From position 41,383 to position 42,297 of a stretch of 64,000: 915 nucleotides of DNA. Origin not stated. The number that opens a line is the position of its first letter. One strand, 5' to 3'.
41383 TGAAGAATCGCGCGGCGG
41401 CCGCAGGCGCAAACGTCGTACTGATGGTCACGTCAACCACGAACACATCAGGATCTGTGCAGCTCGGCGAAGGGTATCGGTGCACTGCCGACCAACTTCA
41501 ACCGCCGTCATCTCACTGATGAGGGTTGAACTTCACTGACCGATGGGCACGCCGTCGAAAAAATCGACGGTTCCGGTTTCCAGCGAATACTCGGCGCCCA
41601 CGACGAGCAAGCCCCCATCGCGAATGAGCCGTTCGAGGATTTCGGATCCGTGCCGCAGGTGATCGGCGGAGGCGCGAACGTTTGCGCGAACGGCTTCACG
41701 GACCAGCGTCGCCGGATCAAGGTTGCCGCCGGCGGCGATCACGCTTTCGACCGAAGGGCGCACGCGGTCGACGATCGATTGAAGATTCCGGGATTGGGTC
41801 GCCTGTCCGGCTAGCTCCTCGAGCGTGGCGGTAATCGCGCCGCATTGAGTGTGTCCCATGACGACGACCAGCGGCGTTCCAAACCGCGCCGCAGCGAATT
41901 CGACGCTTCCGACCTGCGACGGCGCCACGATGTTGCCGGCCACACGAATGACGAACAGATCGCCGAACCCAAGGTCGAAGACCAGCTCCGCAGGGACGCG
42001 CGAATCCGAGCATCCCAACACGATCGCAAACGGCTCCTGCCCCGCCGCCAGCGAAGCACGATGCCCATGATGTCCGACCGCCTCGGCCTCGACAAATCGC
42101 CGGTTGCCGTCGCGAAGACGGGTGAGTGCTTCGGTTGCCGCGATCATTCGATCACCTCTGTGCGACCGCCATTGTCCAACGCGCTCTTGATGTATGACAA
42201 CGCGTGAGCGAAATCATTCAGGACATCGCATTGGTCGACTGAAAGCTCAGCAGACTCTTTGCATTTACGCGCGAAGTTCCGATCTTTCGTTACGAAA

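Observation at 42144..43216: Translationally coupled HsdR_N-like nuclease-fold gene plus PIN-like gene: candidate uncharacterised two-gene toxin/defence-type module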

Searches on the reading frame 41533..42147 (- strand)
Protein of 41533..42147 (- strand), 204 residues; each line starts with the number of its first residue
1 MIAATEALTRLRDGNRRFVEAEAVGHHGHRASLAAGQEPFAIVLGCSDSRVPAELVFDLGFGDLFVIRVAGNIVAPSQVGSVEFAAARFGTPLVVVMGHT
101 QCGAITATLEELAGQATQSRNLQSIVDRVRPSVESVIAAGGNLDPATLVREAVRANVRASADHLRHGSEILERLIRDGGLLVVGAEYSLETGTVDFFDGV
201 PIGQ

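Call 3: search_protein_families(library=pfam, proteins=[window:41533-42147:-], max_evalue=1)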
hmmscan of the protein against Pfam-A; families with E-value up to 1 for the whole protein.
window:41533-42147:- (204 aa): 3 families
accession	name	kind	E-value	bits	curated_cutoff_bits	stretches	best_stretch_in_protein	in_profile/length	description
PF00484.24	Pro_CA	-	5e-39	134.5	25.7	1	41-194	1-156/156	Carbonic anhydrase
PF19487.4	DUF6023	-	0.1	12.9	26.8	1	8-72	73-134/150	Family of unknown function (DUF6023)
PF20393.3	Pro_CA_2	-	0.14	12.8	30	0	82-120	60-98/125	Putative carbonic anhydrase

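Call 81: find_homologous_proteins(query=window:41533-42147:-, max_evalue=1e-20)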
Query window:41533-42147:- (204 aa): 8000 proteins with E <= 1e-20 among 8000 candidates; the best 120 are listed.
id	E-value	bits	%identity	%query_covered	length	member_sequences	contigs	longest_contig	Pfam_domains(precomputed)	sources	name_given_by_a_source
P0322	6.1e-119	413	98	98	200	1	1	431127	PF00484.25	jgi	jgi:carbonic anhydrase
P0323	8.7e-119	412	98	98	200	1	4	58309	PF00484.25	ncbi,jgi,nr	ncbi:MAG TPA: carbonic anhydrase [Thermoanaerobaculia bacterium]|jgi:carbonic anhydrase|nr:carbonic 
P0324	1.0e-118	412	97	99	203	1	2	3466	PF00484.25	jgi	jgi:carbonic anhydrase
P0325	1.7e-118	411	97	98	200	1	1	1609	PF00484.25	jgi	-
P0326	8.8e-116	402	95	98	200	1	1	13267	PF00484.25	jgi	jgi:carbonic anhydrase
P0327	4.1e-115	400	93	100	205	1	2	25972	PF00484.25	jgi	jgi:carbonic anhydrase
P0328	6.2e-115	400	92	100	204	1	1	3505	PF00484.25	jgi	jgi:carbonic anhydrase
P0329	9.0e-115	399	93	99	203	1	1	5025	PF00484.25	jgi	jgi:carbonic anhydrase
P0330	3.4e-114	397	93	99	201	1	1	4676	PF00484.25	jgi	jgi:carbonic anhydrase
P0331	4.9e-114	397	94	99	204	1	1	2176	PF00484.25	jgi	jgi:carbonic anhydrase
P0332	2.1e-113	395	93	99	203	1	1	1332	PF00484.25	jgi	jgi:carbonic anhydrase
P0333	2.7e-113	394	93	98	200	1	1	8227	PF00484.25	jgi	jgi:carbonic anhydrase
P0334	4.3e-113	394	93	99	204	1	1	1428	PF00484.25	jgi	jgi:carbonic anhydrase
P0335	1.2e-112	392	92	99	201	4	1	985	PF00484.25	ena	-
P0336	1.2e-112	392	93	99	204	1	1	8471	PF00484.25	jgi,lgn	-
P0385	1.8e-90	320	76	99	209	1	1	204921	PF00484.25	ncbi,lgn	-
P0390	5.6e-90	318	74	100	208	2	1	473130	PF00484.25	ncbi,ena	-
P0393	1.3e-89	317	77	99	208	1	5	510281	PF00484.25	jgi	jgi:carbonic anhydrase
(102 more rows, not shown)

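Call 82: find_encoding_contigs(protein=P0390, flank=5000, max_places=1)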
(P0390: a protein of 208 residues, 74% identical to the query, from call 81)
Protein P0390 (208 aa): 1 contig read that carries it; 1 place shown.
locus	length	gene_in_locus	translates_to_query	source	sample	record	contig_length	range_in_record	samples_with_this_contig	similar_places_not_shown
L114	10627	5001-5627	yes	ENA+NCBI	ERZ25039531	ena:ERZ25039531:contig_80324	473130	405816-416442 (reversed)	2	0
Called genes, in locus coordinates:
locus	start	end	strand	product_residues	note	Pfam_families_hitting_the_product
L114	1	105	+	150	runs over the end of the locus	-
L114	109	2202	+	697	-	PF09586:YfhO (faint)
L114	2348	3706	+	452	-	PF04235:DUF418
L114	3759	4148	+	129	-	PF20432:Xre-like-HTH, PF09722:Xre_MbcA_ParS_C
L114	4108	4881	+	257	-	PF08808:RES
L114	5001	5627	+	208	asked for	PF00484:Pro_CA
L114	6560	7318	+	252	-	PF19928:DUF6391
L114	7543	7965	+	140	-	PF07366:SnoaL (weak), PF14534:DUF4440, PF12680:SnoaL_2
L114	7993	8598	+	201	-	-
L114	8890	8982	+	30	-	-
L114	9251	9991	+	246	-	PF00557:Peptidase_M24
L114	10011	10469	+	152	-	PF00583:Acetyltransf_1, PF13673:Acetyltransf_10, PF13508:Acetyltransf_7, PF08445:FR47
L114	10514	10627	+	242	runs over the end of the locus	PF13468:Glyoxalase_3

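Call 83: find_encoding_contigs(protein=P0393, flank=5000, max_places=1)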
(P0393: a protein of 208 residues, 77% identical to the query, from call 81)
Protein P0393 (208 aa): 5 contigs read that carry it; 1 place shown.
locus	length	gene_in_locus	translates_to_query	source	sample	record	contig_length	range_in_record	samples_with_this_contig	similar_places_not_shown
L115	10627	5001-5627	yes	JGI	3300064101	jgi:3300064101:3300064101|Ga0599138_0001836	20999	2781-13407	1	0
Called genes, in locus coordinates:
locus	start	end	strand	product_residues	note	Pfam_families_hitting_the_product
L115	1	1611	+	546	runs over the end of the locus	PF13584:BatD (weak)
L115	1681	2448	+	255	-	-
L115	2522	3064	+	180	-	PF13302:Acetyltransf_3, PF00583:Acetyltransf_1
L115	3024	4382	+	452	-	-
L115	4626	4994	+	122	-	PF00903:Glyoxalase, PF22677:Ble-like_N (weak), PF18029:Glyoxalase_6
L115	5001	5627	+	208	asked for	PF00484:Pro_CA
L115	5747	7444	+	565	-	-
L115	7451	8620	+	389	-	PF03951:Gln-synt_N, PF00120:Gln-synt_C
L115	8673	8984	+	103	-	-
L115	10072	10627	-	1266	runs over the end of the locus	PF01590:GAF, PF13185:GAF_2, PF13426:PAS_9, PF00989:PAS, PF08448:PAS_4, PF13426:PAS_9, PF00989:PAS, PF08448:PAS_4, +10 more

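Call 84: find_encoding_contigs(protein=P0385, flank=5000, max_places=1)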
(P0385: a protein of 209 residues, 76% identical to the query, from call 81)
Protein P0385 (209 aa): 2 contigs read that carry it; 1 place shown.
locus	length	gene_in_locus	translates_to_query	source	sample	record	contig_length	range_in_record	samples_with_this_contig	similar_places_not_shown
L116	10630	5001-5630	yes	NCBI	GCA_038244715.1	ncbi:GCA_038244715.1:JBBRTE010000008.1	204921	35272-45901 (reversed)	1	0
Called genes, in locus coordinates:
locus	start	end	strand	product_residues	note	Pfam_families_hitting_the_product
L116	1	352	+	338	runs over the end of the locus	PF07584:BatA (weak), PF00092:VWA, PF06707:DUF1194 (faint), PF13519:VWA_2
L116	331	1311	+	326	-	PF05762:VWA_CoxE (weak), PF01882:DUF58 (faint), PF00092:VWA, PF13519:VWA_2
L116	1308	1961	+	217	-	PF00515:TPR_1 (faint)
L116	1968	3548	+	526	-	PF13584:BatD (weak)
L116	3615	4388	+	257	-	PF17131:TP_0789-like (weak)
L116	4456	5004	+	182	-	PF13302:Acetyltransf_3, PF00583:Acetyltransf_1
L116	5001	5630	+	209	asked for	PF00484:Pro_CA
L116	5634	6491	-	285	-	PF00248:Aldo_ket_red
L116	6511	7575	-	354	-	PF00724:Oxidored_FMN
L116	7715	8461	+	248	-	-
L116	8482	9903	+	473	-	PF00171:Aldedh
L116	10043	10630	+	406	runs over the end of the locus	PF25917:BSH_RND, PF25973:BSH_CzcB, PF25990:Beta-barrel_YknX (weak), PF26002:Beta-barrel_AprE, PF25954:Beta-barrel_RND_2, PF25975:CzcB_C (weak)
